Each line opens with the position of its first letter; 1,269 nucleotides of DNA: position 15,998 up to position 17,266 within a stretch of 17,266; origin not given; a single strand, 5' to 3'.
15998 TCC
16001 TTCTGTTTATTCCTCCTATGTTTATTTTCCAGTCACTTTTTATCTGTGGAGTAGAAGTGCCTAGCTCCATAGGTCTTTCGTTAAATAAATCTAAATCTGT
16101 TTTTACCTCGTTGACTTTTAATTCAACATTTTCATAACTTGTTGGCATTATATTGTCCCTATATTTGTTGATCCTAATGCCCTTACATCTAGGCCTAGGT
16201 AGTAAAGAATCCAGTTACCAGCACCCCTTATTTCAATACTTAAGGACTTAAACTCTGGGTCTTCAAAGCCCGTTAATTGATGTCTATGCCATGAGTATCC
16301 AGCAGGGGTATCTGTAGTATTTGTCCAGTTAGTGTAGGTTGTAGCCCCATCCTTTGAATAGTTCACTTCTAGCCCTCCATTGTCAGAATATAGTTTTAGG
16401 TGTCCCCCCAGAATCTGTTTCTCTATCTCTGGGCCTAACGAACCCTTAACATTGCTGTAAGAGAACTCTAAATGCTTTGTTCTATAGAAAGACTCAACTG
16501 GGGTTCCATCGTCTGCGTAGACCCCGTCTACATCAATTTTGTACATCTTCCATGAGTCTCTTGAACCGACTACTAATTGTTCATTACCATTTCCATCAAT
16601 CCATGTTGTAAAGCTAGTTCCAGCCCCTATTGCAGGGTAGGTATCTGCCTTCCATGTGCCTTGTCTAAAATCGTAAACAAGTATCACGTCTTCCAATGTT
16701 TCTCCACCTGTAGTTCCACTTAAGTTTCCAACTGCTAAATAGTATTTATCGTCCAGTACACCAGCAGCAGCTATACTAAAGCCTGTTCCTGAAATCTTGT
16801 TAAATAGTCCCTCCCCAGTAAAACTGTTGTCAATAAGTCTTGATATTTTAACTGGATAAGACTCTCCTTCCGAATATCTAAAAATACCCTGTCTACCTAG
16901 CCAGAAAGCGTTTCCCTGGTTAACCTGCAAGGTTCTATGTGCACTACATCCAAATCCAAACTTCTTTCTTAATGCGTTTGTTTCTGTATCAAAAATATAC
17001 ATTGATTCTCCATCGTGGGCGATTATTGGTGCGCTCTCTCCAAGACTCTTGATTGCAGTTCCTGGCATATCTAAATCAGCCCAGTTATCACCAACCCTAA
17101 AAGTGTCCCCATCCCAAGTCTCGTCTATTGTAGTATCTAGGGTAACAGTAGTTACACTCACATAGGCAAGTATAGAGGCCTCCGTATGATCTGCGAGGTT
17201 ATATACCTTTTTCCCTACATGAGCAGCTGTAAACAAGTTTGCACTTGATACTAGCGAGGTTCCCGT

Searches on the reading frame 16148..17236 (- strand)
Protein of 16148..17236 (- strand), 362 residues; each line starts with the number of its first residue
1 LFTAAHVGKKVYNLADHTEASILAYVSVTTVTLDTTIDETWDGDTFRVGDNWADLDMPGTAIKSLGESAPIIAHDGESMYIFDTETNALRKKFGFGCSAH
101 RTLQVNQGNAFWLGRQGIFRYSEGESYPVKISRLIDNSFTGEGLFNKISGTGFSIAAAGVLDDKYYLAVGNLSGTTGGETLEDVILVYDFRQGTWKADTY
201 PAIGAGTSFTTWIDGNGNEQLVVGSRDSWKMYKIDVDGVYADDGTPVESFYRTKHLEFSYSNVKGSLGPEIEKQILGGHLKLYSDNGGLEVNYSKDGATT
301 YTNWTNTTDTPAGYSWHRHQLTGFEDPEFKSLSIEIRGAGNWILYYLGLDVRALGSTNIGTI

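Call 9: search_protein_families(library=pfam, max_evalue=0.01, proteins=[window:16148-17236:-])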
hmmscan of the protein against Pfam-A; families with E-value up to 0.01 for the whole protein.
window:16148-17236:- (362 aa): 0 families

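Call 87: search_protein_families(library=phrogs, max_evalue=0.001, proteins=[window:16148-17236:-])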
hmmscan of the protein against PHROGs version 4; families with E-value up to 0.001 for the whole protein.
window:16148-17236:- (362 aa): 1 family
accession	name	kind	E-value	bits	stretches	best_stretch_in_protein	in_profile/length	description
phrog_3287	-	head and packaging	2.1e-05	24.6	1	94-259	249-435/524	virion structural protein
